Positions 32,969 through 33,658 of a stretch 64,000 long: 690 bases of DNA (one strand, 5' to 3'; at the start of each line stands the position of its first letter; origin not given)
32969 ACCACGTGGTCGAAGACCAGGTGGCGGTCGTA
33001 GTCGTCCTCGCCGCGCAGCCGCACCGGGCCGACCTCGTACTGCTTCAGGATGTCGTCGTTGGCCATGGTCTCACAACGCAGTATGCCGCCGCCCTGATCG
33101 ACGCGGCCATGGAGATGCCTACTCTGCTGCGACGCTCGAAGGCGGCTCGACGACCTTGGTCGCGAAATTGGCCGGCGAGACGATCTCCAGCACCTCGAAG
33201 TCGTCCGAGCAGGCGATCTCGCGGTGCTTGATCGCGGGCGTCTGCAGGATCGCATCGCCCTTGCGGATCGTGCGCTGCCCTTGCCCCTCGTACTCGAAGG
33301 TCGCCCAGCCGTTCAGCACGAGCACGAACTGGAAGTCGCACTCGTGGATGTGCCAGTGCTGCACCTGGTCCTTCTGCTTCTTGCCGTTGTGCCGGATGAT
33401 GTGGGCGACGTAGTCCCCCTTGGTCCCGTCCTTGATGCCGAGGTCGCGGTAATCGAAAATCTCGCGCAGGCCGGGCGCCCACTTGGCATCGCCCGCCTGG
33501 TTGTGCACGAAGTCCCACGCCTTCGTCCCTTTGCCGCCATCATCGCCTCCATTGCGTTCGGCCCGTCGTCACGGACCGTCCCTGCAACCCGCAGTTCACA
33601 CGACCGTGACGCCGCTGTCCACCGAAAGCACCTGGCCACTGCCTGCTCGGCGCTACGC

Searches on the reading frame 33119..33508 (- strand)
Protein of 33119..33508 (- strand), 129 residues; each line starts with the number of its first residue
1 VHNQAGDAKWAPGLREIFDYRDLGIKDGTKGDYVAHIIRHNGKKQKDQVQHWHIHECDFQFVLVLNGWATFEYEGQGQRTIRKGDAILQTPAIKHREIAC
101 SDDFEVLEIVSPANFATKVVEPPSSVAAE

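Call 5: search_protein_families(library=pfam, proteins=[window:33119-33508:-], max_evalue=1)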
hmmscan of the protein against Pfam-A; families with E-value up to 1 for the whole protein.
window:33119-33508:- (129 aa): 3 families
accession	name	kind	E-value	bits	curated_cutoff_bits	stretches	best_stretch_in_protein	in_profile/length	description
PF07883.17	Cupin_2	-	8.9e-06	25.8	27.2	1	49-104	10-64/70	Cupin domain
PF05899.18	Cupin_3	-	0.1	12.8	23.5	1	56-88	25-55/74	EutQ-like cupin domain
PF25208.1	DUF7838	-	0.21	12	28.5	1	40-64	27-46/55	Domain of unknown function (DUF7838)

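Call 17: find_related_loci(query=window:33119-33508:-, collection=genome_contigs, flank=6000)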
Query window:33119-33508:- (129 aa) in genome_contigs; peptide patterns used: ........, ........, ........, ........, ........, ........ (x = any residue, [..] = any of these).
247 stretches matched a pattern; 209 encode a relative of the query (tblastn E <= 1e-3); the best 80 are kept; 80 distinct loci.
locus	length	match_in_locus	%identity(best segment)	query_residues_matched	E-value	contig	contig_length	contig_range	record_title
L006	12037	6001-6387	91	1-129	8e-81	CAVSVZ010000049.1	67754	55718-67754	MAG: uncultured Alphaproteobacteria bacterium isolate MFD05684.bin.2.225 genome assembly, contig: contig_65389, whole ge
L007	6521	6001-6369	85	1-123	1e-72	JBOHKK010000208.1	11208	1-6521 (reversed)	MAG: Geminicoccaceae bacterium isolate SD8037_metabat2.bin.36 NODE_2522_length_11208_cov_1.722769, whole genome shotgun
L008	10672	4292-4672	82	1-127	8e-73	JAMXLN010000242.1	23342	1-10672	MAG: Hyphomicrobiaceae bacterium isolate Bin.027_Pasture k127_6640717, whole genome shotgun sequence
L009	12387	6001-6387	80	1-129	1e-71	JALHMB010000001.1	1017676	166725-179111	MAG: Hyphomicrobiaceae bacterium isolate Bin_29_2 c_000000000010, whole genome shotgun sequence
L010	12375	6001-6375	82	1-125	1e-71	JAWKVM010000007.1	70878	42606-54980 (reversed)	MAG: Alphaproteobacteria bacterium isolate BC3.45 BC3.45.fa-7, whole genome shotgun sequence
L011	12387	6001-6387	80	1-129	3e-71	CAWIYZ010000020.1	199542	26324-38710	MAG: uncultured Alphaproteobacteria bacterium isolate MFD06229.bin.2.49 genome assembly, contig: contig_49048, whole gen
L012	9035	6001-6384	80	1-128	3e-71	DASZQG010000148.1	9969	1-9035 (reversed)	MAG TPA_asm: Hyphomicrobiaceae bacterium isolate SMAG_U5991 k141_308249, whole genome shotgun sequence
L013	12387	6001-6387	80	1-129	4e-71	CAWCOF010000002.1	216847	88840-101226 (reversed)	MAG: uncultured Alphaproteobacteria bacterium isolate MFD04944.bin.1.250 genome assembly, contig: contig_13196, whole ge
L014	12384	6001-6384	80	1-128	7e-71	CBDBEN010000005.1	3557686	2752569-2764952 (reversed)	MAG: Geminicoccaceae bacterium isolate 5de21e70-b3f7-4301-afc6-8d3973be0dda genome assembly, contig: contig_5, whole gen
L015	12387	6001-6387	78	1-129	1e-70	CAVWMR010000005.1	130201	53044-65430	MAG: uncultured Alphaproteobacteria bacterium isolate MFD01275.bin.1.206 genome assembly, contig: contig_4436, whole gen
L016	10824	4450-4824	80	1-125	3e-70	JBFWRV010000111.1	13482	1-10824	MAG: Hyphomicrobiaceae bacterium isolate CA_2019_TPBF_214 NODE_19790_length_13482_cov_6.281393_TPBF, whole genome shotgu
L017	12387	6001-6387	80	1-129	3e-70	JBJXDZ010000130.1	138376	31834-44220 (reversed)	MAG: Hyphomicrobiaceae bacterium isolate P.bin.50 k127_147260, whole genome shotgun sequence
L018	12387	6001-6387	78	1-129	4e-70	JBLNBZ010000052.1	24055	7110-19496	MAG: Bacteroidota bacterium isolate MAG138 PRJNA950955_bin44_renamed_51, whole genome shotgun sequence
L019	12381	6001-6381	80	1-127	2e-70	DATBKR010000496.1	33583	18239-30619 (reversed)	MAG TPA_asm: Hyphomicrobiaceae bacterium isolate SMAG_U3951 k141_1123417, whole genome shotgun sequence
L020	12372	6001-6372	81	1-124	8e-70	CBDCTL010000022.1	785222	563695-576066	MAG: Geminicoccaceae bacterium isolate 021f478f-b529-4227-926b-88f2ba8b436f genome assembly, contig: contig_22, whole ge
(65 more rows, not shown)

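Call 103: search_protein_families(library=padloc, proteins=[L006:6971-7825:+, L006:7518-8267:+, L006:8311-8682:+, L006:6474-7097:+], max_evalue=0.001)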
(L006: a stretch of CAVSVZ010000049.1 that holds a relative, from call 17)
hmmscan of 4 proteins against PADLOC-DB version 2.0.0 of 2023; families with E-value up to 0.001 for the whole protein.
L006:6971-7825:+ (284 aa): 0 families

L006:7518-8267:+ (249 aa): 0 families

L006:8311-8682:+ (123 aa): 0 families

L006:6474-7097:+ (207 aa): 0 families

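Call 104: search_protein_families(library=pfam, proteins=[L006:6971-7825:+, L006:7518-8267:+, L006:8311-8682:+, L006:6474-7097:+, L007:4778-5764:-], max_evalue=0.001)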
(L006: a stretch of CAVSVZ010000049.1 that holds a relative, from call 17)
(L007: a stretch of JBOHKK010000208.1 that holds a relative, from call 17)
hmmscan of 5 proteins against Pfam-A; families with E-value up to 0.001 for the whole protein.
L006:6971-7825:+ (284 aa): 1 family
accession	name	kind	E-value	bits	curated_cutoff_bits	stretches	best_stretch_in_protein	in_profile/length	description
PF20703.3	nSTAND1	-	4.1e-12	46.9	27.1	1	38-243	103-306/379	Novel STAND NTPase 1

L006:7518-8267:+ (249 aa): 0 families

L006:8311-8682:+ (123 aa): 6 families
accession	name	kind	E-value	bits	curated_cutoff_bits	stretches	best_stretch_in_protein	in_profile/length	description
PF12799.13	LRR_4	-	6e-23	80.8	27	3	28-68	2-43/44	Leucine Rich repeats (2 copies)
PF00560.39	LRR_1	-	1.4e-07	30.7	20.6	0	94-115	1-20/23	Leucine Rich Repeat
PF23952.1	LRR_EndoS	-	2.1e-07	31.6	27.9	1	31-111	27-100/116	Endo-beta-N-acetylglucosaminidase EndoS LRR domain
PF13855.12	LRR_8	-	3.5e-07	30.3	27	0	4-37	24-59/61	Leucine rich repeat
PF23598.1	LRR_14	-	6e-05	22.4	40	0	63-119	39-93/353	Leucine-rich repeat region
PF14580.12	LRR_9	-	0.00017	21.6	30.5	0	7-77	44-119/175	Leucine-rich repeat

L006:6474-7097:+ (207 aa): 0 families

L007:4778-5764:- (328 aa): 3 families
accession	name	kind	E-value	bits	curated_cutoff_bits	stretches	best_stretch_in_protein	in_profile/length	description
PF00753.33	Lactamase_B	-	6.6e-19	69.1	22.7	1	98-294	5-191/196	Metallo-beta-lactamase superfamily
PF12706.13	Lactamase_B_2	-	8.4e-07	29.2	27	1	111-257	3-145/200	Beta-lactamase superfamily domain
PF13483.12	Lactamase_B_3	-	2.7e-05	24.7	24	1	136-258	29-114/160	Beta-lactamase superfamily domain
